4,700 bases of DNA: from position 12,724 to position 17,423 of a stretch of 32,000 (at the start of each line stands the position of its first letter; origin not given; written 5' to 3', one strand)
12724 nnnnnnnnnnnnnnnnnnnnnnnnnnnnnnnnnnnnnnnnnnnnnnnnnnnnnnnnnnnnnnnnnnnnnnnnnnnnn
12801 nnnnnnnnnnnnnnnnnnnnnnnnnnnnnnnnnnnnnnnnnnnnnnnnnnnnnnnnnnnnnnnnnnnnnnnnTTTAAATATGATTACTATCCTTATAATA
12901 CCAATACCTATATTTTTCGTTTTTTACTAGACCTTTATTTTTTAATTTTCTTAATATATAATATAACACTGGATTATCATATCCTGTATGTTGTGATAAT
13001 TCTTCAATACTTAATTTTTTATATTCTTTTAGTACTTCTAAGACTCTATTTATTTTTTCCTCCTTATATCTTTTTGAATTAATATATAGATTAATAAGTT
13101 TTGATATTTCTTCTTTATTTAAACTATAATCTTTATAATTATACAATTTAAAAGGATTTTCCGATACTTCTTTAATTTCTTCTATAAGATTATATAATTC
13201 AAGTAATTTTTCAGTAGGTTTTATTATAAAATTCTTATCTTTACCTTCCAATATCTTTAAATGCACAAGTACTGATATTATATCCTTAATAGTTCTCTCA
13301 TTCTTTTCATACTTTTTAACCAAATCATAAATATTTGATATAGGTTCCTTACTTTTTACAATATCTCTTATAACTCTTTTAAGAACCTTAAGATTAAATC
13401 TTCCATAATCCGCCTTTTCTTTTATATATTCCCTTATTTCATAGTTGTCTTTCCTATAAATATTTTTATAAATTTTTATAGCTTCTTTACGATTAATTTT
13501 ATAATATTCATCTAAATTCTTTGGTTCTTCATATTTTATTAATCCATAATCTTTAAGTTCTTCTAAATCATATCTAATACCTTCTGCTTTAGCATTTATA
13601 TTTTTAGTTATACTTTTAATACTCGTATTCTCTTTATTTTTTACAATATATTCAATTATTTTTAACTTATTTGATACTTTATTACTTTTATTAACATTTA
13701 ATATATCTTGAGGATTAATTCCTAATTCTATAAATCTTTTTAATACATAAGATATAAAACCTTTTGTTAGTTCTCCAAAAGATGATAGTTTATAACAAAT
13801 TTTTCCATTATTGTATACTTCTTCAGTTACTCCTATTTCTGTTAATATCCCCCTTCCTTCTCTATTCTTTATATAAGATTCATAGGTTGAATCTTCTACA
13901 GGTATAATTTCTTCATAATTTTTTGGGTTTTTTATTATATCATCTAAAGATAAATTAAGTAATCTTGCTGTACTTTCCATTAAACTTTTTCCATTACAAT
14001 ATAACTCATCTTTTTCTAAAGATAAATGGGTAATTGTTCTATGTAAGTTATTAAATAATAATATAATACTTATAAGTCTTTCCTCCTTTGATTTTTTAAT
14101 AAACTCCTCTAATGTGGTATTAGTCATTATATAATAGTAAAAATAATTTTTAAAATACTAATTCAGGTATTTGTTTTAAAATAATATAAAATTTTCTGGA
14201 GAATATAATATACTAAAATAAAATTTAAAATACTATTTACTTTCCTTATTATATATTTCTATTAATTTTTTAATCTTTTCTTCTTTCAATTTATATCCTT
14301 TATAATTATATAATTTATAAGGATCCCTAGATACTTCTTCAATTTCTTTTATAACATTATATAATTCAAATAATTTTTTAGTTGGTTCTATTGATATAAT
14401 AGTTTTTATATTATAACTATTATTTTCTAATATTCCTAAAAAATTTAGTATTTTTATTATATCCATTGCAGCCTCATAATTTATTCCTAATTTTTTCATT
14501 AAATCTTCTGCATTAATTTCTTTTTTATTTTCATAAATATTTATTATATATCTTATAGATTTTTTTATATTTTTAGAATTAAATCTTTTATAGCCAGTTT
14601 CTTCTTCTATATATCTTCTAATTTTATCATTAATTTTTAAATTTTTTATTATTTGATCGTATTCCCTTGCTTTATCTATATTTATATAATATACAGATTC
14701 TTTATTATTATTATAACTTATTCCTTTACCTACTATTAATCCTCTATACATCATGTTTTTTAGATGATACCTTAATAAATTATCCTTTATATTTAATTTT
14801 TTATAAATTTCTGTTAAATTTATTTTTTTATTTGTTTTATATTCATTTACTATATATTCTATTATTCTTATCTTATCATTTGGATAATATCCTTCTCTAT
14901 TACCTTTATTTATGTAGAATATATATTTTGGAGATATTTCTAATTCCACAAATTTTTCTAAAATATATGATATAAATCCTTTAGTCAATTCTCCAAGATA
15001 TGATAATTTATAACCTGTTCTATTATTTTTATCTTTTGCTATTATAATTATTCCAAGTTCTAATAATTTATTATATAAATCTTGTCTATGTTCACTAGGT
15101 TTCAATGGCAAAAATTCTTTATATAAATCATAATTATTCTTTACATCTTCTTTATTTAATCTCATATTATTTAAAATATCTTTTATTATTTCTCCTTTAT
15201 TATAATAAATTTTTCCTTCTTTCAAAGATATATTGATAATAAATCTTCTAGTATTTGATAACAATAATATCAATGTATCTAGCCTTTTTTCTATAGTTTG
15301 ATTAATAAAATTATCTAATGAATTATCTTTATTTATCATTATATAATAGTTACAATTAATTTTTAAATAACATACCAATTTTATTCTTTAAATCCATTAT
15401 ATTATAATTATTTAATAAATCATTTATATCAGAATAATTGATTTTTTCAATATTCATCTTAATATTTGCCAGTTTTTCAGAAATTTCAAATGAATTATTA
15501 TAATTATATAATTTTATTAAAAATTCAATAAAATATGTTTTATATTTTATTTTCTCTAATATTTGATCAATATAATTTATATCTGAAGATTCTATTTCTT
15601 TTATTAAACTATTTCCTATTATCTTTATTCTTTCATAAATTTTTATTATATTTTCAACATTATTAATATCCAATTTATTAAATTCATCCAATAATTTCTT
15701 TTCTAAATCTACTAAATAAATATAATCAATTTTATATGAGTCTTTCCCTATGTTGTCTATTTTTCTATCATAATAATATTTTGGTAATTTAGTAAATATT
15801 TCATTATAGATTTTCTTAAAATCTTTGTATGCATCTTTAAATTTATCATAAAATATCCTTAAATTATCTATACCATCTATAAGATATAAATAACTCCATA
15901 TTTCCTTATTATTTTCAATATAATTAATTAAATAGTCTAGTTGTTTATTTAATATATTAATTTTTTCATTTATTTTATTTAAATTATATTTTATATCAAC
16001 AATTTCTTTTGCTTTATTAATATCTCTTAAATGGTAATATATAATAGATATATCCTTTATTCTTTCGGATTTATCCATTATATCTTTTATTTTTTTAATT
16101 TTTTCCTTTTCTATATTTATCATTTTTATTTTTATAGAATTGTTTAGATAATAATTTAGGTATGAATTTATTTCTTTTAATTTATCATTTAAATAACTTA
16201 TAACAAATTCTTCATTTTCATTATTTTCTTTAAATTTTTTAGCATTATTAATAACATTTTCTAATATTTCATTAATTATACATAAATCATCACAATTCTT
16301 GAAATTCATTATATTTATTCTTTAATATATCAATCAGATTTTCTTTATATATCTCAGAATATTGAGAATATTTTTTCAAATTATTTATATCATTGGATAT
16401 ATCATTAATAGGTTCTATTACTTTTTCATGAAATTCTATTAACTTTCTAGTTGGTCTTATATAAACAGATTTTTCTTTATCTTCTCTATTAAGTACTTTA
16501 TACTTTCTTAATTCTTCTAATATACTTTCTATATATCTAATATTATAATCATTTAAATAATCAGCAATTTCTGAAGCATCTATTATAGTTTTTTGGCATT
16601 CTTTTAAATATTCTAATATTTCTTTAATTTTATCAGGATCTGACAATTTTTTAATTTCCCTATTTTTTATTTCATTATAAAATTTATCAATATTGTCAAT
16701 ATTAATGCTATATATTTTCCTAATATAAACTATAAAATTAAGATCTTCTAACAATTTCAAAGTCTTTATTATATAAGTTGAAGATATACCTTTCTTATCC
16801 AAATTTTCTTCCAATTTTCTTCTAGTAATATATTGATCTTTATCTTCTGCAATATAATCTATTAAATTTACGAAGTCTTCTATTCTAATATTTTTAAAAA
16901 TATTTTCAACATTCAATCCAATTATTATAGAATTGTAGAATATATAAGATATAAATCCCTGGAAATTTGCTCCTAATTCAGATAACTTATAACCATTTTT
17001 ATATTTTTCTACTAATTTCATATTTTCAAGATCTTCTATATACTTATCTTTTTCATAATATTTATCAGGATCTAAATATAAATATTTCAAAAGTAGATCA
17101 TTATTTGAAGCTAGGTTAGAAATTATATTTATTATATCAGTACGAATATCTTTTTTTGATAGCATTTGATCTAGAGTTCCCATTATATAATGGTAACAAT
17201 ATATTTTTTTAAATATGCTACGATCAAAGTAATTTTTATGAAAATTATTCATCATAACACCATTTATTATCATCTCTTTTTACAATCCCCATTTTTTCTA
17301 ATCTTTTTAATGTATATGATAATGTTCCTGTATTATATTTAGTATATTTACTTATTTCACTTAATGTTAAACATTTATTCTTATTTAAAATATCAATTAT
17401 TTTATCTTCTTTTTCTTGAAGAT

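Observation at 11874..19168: Seven-gene same-strand block built from six divergent paralogs of an uncharacterised tandem winged-helix protein family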

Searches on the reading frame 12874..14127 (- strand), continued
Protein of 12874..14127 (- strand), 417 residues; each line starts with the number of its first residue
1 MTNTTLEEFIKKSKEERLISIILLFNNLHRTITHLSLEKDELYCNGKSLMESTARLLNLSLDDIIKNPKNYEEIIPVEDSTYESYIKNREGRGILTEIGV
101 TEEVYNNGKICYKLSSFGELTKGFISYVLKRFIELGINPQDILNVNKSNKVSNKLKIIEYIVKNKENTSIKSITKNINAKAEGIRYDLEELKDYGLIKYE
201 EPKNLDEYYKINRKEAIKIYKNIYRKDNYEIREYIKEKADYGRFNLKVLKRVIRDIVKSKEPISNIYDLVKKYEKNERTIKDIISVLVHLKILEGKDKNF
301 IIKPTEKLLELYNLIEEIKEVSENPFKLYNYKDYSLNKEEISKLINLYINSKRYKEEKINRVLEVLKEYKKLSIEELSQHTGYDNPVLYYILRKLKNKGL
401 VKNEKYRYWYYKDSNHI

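Call 85: search_protein_families(library=pfam, proteins=[P0058, P0040, P0041, P0049, P0032, P0048, P0061], max_evalue=0.001)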
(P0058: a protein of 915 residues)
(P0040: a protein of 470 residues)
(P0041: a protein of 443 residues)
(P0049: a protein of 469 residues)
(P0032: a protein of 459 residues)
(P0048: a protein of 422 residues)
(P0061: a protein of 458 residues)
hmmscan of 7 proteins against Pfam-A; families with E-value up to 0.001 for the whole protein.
P0058 (915 aa): 8 families
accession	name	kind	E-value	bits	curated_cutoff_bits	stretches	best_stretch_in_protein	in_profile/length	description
PF12802.13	MarR_2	-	1.7e-07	31.7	27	0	831-882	9-60/61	MarR family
PF16221.11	HTH_47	-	6.9e-06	26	27.1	0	814-872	20-76/78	winged helix-turn-helix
PF01978.25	TrmB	-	7.6e-06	26.1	25.6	0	607-645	18-56/68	Sugar-specific transcriptional regulator TrmB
PF13463.12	HTH_27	-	0.00016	22.3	22.2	0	832-882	8-58/68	Winged helix DNA-binding domain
PF09339.16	HTH_IclR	-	0.0002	21.5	22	0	609-641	16-48/52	IclR helix-turn-helix domain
PF01047.28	MarR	-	0.00048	20.4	24.6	0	836-882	11-57/59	MarR family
PF02082.26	Rrf2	-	0.0005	20.7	30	0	832-875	12-56/132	Iron-dependent Transcriptional regulator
PF08100.18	Dimerisation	-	0.00052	20.2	25.6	0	832-875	30-73/93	O-methyltransferase dimerisation domain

P0040 (470 aa): 1 family
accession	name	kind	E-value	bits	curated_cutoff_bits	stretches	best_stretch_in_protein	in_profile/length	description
PF12802.13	MarR_2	-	1e-06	29.2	27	0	167-211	10-52/61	MarR family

P0041 (443 aa): 0 families

P0049 (469 aa): 15 families
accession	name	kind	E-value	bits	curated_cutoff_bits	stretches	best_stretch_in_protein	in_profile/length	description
PF13412.12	HTH_24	-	3.9e-15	55.6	21.9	2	401-445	1-44/48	Winged helix-turn-helix DNA-binding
PF12802.13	MarR_2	-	1.6e-13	51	27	1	405-451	7-53/61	MarR family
PF09339.16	HTH_IclR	-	2e-08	34.3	22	1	404-444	4-44/52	IclR helix-turn-helix domain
PF02082.26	Rrf2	-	5.9e-08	33.4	30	1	412-456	15-61/132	Iron-dependent Transcriptional regulator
PF12840.13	HTH_20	-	5.9e-07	29.8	27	0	186-229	5-48/51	Helix-turn-helix domain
PF01047.28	MarR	-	1.6e-06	28.3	24.6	0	406-445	6-44/59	MarR family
PF01022.26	HTH_5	-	1.7e-06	28.2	22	0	190-231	7-47/47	Bacterial regulatory protein, arsR family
PF08279.18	HTH_11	-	6.8e-06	26.3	25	0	406-454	3-52/55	HTH domain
PF01978.25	TrmB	-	1.5e-05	25.2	25.6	0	417-456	21-59/68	Sugar-specific transcriptional regulator TrmB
PF08100.18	Dimerisation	-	1.8e-05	24.9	25.6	0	407-459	29-81/93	O-methyltransferase dimerisation domain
PF25212.1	HVO_A0114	-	0.00013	22.1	27.6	0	399-452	18-70/84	HVO_A0114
PF24409.1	wHTH-PRTase_assc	-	0.00015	22.1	27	0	408-451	3-44/83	wHTH-PRTase associated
PF13545.12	HTH_Crp_2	-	0.00016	22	27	0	418-453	22-56/70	Crp-like helix-turn-helix domain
PF00392.27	GntR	-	0.00039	20.5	27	0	416-455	21-61/64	Bacterial regulatory proteins, gntR family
PF08222.17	HTH_CodY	-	0.00075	19.5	27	0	417-448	3-33/61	CodY helix-turn-helix domain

P0032 (459 aa): 14 families
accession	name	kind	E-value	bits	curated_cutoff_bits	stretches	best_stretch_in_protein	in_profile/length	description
PF09339.16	HTH_IclR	-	1.7e-10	41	22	1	179-220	7-47/52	IclR helix-turn-helix domain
PF01022.26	HTH_5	-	5.4e-10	39.4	22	1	178-221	5-45/47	Bacterial regulatory protein, arsR family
PF12802.13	MarR_2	-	2.5e-08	34.4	27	0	179-221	9-50/61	MarR family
PF01325.25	Fe_dep_repress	-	2.7e-07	31.1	26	0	287-317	25-55/60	Iron dependent repressor, N-terminal DNA binding domain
PF14394.12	DUF4423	-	9e-07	29.3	30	0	280-325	32-77/165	Domain of unknown function (DUF4423)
PF13635.12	DUF4143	-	1.3e-06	28.6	28.1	0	177-227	16-66/160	Domain of unknown function (DUF4143)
PF12840.13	HTH_20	-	1.5e-06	28.5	27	0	179-221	8-48/51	Helix-turn-helix domain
PF01978.25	TrmB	-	8.2e-06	26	25.6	0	191-221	22-52/68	Sugar-specific transcriptional regulator TrmB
PF02082.26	Rrf2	-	2.6e-05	24.8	30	0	179-221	10-53/132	Iron-dependent Transcriptional regulator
PF13412.12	HTH_24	-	3.4e-05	23.8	21.9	0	179-221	7-47/48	Winged helix-turn-helix DNA-binding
PF08279.18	HTH_11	-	6.5e-05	23.2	25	0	179-238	4-54/55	HTH domain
PF13545.12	HTH_Crp_2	-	0.0003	21.1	27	0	191-222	22-53/70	Crp-like helix-turn-helix domain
PF01047.28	MarR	-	0.00049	20.4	24.6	0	182-221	10-47/59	MarR family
PF09182.16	PuR_N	-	0.00073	19.9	24.6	0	178-213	7-42/70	Bacterial purine repressor, N-terminal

P0048 (422 aa): 2 families
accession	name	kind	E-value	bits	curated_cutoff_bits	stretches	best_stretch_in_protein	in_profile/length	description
PF13412.12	HTH_24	-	0.00032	20.6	21.9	0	148-190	7-47/48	Winged helix-turn-helix DNA-binding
PF12802.13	MarR_2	-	0.00072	20.1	27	0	149-192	10-52/61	MarR family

P0061 (458 aa): 0 families

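Call 88: find_encoding_contigs(protein=P0058, flank=10000, max_places=2)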
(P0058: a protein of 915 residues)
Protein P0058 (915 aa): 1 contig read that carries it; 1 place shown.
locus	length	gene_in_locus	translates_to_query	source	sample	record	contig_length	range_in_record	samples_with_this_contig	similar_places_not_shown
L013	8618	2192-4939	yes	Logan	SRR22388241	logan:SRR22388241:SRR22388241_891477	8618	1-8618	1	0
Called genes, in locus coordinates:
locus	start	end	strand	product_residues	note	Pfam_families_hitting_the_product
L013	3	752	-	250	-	?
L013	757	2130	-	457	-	PF00753:Lactamase_B, PF23023:Anti-Pycsar_Apyc1 (faint), PF12706:Lactamase_B_2 (faint)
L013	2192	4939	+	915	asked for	PF12802:MarR_2 (faint), PF16221:HTH_47 (faint), PF01978:TrmB (faint)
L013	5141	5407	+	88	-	PF02604:PhdYeFM_antitox (weak)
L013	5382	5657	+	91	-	PF05016:ParE_toxin (weak)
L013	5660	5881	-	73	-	-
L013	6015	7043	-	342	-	-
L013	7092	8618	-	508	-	?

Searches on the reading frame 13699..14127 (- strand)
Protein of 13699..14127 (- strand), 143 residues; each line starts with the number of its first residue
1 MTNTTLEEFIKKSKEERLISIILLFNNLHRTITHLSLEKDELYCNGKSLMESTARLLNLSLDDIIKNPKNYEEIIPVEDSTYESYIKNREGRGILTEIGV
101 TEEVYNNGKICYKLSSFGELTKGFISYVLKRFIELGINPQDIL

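Call 83: search_solved_structures(query=A5, max_evalue=10, show_alignments=3)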
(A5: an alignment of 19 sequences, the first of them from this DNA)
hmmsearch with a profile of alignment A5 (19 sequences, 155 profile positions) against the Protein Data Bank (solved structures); distinct sequences matched with E-value up to 10: 0.

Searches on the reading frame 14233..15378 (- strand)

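Call 3: search_protein_families(library=pfam, proteins=[window:14233-15378:-], max_evalue=1)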
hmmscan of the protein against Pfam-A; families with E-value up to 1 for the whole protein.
window:14233-15378:- (381 aa): 5 families
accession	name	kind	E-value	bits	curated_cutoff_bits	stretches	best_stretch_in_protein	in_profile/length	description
PF04967.18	HTH_10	-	0.00062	20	23.1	0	180-209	18-47/53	HTH DNA binding domain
PF23352.1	IFT52_central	-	0.079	13.7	27.9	0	341-378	7-44/81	IFT52 central domain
PF08279.18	HTH_11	-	0.11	12.8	25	1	277-315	4-43/55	HTH domain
PF09202.17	Rio2_N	-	0.35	11.6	27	0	170-223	9-62/82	Rio2, N-terminal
PF13412.12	HTH_24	-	0.38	10.8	21.9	1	176-215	8-47/48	Winged helix-turn-helix DNA-binding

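Call 4: search_protein_families(library=ncbifam, proteins=[window:14233-15378:-], max_evalue=1)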
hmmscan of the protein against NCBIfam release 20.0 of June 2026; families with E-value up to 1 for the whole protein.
window:14233-15378:- (381 aa): 2 families
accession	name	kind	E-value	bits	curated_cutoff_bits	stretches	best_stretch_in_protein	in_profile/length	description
NF040820.1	trans_reg_LrpA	equivalog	0.027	14.3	250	1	176-234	9-67/141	HTH-type transcriptional regulator LrpA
NF006231.0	PRK08364.1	equivalog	0.58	10.5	80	0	278-306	14-42/70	sulfur carrier protein ThiS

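Call 49: search_protein_families(library=padloc, proteins=[window:14233-15339:-], max_evalue=0.01)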
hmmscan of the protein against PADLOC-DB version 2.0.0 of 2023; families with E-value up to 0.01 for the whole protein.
window:14233-15339:- (368 aa): 1 family
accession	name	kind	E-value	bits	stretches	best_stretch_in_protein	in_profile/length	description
PDLC01866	CARF3--CARF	-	0.0027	15.7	0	161-203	146-184/207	-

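Call 50: search_protein_families(library=phrogs, proteins=[window:14233-15339:-], max_evalue=0.01)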
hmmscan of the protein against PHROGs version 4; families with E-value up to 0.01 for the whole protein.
window:14233-15339:- (368 aa): 1 family
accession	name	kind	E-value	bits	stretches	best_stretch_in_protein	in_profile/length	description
phrog_142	-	moron, auxiliary metabolic gene and host takeover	0.0046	18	0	251-312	3-64/116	Ren-like exclusion protein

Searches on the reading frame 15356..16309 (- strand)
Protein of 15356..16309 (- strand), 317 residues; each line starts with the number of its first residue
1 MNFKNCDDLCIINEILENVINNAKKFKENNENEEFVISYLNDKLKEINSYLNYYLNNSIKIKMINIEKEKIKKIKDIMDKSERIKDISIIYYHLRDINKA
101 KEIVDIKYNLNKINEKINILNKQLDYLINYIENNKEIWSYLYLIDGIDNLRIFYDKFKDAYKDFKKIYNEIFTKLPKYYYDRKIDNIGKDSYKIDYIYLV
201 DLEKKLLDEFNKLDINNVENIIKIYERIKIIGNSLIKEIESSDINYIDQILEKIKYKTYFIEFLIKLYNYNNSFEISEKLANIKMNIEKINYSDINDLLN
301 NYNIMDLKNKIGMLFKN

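Call 3: search_protein_families(library=pfam, proteins=[window:15356-16309:-], max_evalue=1)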
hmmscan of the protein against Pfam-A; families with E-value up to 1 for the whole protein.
window:15356-16309:- (317 aa): 0 families

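Call 4: search_protein_families(library=ncbifam, proteins=[window:15356-16309:-], max_evalue=1)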
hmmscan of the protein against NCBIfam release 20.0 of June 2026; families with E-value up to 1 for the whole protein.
window:15356-16309:- (317 aa): 1 family
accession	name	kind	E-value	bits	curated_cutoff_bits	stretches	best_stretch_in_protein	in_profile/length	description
TIGR02493.1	PFLA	equivalog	0.39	10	231.75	1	67-117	172-221/235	pyruvate formate-lyase-activating protein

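Call 49: search_protein_families(library=padloc, proteins=[window:15356-16309:-], max_evalue=0.01)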
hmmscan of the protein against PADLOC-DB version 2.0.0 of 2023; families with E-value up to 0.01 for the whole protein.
window:15356-16309:- (317 aa): 0 families

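Call 50: search_protein_families(library=phrogs, proteins=[window:15356-16309:-], max_evalue=0.01)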
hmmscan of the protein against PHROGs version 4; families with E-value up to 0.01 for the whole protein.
window:15356-16309:- (317 aa): 0 families

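Call 56: predict_structure(protein=window:15356-16309:-)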
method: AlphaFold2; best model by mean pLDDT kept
length: 317 residues; sequences in the alignment: 1
mean_pLDDT: 44.7   pTM: 0.32
mean pLDDT of the five models: 44.7, 42.1, 40.4, 36.9, 36.9
residues with pLDDT >= 90: 0; 70-90: 0; 50-70: 103; < 50: 214
segments of 3 or more residues with pLDDT < 50: 1-13, 18-20, 46-198, 242-249, 251-257, 271-275, 291-293, 299-301, 315-317
pLDDT, mean of each block of 10 residues (from residue 1): 40 49 55 52 49 34 27 37 30 28 30 41 42 35 34 40 41 37 37 42 62 62 62 54 48 48 60 50 58 49 49 48
secondary structure, 60 per line:
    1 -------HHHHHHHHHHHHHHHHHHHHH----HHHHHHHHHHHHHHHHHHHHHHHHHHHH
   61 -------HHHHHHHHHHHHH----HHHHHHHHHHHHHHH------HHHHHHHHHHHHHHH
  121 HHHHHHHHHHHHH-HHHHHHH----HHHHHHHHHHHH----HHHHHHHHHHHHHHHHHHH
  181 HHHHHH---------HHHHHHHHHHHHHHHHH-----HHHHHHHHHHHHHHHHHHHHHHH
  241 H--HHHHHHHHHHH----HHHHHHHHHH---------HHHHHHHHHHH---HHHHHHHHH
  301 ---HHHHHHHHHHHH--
elements in order: H8-28 H33-60 H68-80 H85-99 H106-133 H135-141 H146-157 H162-186 H196-212 H218-241 H244-254 H259-268 H278-288 H292-300 H304-315
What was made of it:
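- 15356..16309 (-): g4, 317 aa. Unrelated all-helical orphan embedded in the array. GC 14.7%; 60% of residues are F, I, N, K or Y. AF2 single-sequence model is all-helical but unreliable, pLDDT 44.7 (call 56).
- Tried and rejected: g4: single-sequence AF2 gave an unusable model, pLDDT 44.7 (call 56).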

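Call 76: find_related_loci(query=window:15356-16309:-, collection=metagenome_contigs, flank=10000)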
Query window:15356-16309:- (317 aa) in metagenome_contigs; peptide patterns used: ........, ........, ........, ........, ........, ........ (x = any residue, [..] = any of these).
236 stretches matched a pattern, but none encodes a relative of the query by tblastn (E <= 1e-3).

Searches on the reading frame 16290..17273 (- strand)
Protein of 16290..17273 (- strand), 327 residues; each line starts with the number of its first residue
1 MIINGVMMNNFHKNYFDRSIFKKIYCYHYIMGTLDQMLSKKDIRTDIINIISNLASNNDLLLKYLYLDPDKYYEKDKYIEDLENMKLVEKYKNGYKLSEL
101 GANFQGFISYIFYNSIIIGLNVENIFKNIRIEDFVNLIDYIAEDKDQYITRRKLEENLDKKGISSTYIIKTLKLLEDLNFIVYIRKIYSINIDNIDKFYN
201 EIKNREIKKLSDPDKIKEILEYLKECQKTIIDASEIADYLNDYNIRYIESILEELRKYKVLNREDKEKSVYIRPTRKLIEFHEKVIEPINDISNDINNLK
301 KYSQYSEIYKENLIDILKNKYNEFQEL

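Call 3: search_protein_families(library=pfam, proteins=[window:16290-17273:-], max_evalue=1)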
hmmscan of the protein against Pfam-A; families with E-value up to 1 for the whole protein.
window:16290-17273:- (327 aa): 6 families
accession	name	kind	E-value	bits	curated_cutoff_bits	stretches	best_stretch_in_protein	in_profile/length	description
PF14947.12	HTH_45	-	0.045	14.2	25.5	1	39-104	3-65/77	Winged helix-turn-helix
PF24611.2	Spectrin_Anc-1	-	0.071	13.8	33.2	0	193-241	25-73/115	Nuclear anchorage protein 1, spectrin-like repeat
PF16468.10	DUF5049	-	0.18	12.1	28.7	0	131-149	32-50/57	Domain of unknown function (DUF5049)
PF00619.27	CARD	-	0.21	12.1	23.9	0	248-269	18-39/85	Caspase recruitment domain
PF00270.35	DEAD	-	0.21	11.8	26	1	251-308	35-92/167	DEAD/DEAH box helicase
PF08279.18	HTH_11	-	0.34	11.3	25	0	217-241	3-26/55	HTH domain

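Call 4: search_protein_families(library=ncbifam, proteins=[window:16290-17273:-], max_evalue=1)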
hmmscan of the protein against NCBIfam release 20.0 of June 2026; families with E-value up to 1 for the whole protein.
window:16290-17273:- (327 aa): 2 families
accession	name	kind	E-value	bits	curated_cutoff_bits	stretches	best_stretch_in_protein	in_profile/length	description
NF001647.0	PRK00420.1-4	equivalog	0.049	13.8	108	0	145-185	75-115/130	hypothetical protein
NF041337.1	XopD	subfamily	0.42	9.2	700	0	80-318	37-213/735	Ulp1 family type III secretion system effector isopeptidase XopD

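Call 49: search_protein_families(library=padloc, proteins=[window:16290-17273:-], max_evalue=0.01)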
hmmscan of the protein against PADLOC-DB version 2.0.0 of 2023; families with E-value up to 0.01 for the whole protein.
window:16290-17273:- (327 aa): 0 families

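Call 50: search_protein_families(library=phrogs, proteins=[window:16290-17273:-], max_evalue=0.01)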
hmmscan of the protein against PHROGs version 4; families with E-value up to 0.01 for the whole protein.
window:16290-17273:- (327 aa): 0 families
